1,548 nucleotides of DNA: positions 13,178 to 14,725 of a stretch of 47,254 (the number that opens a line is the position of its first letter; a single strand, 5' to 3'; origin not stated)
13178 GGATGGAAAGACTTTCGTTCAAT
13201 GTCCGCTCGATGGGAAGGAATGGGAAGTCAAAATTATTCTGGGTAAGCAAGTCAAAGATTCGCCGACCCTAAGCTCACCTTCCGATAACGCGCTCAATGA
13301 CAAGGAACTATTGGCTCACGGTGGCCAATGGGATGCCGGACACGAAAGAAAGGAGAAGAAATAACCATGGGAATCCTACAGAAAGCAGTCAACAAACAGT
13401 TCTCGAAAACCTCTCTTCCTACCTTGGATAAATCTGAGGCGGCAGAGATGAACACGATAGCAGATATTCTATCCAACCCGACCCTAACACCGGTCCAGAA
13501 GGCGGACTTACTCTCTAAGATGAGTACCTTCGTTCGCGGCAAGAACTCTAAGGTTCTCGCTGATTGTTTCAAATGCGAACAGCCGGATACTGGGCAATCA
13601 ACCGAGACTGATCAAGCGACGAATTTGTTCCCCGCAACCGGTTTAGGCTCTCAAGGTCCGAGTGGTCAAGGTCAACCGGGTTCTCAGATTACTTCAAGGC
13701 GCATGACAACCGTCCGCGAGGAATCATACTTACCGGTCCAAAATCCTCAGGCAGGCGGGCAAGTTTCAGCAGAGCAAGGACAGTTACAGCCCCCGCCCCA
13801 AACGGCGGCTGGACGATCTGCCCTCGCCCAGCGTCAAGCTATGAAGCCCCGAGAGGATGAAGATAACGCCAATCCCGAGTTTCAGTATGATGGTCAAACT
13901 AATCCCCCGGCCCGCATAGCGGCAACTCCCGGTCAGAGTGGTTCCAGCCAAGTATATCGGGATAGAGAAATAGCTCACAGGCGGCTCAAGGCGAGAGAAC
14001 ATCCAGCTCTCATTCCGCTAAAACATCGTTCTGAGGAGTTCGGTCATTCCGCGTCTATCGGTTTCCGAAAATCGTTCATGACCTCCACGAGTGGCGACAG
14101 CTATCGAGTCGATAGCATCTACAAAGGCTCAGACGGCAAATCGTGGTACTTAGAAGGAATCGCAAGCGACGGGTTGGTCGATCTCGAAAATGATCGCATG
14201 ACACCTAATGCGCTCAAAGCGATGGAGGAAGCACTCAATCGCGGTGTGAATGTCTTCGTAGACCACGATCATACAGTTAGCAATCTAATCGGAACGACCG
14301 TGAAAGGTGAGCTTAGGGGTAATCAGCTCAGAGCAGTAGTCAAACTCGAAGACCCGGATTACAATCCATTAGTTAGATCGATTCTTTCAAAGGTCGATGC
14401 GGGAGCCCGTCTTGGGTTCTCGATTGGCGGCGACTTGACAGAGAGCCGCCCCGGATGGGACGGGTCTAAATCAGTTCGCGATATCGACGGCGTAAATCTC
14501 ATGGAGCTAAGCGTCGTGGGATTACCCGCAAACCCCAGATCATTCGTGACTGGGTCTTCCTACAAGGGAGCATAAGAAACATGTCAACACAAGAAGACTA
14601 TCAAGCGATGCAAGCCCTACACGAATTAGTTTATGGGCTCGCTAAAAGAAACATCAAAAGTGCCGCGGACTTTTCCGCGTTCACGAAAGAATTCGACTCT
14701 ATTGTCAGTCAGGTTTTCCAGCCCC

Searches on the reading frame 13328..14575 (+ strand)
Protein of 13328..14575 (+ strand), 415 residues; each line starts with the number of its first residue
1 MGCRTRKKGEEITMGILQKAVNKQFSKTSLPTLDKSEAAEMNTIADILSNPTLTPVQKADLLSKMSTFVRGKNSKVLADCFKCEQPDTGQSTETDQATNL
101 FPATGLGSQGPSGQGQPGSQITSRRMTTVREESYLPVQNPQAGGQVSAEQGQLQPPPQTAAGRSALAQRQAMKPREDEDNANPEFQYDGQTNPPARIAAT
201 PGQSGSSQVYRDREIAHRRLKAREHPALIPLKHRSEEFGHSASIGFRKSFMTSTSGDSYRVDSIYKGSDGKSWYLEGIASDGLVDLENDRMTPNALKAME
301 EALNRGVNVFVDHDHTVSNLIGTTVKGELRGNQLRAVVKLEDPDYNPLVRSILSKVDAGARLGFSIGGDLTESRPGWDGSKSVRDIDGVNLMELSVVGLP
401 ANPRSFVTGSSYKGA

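Call 58: search_protein_families(library=pfam, proteins=[window:13328-14575:+], max_evalue=0.00001)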
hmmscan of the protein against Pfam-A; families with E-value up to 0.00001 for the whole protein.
window:13328-14575:+ (415 aa): 1 family
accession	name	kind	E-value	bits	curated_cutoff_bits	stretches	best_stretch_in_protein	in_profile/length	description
PF04586.22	Peptidase_S78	-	9.7e-08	32.8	21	1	288-408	34-153/165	Caudovirus prohead serine protease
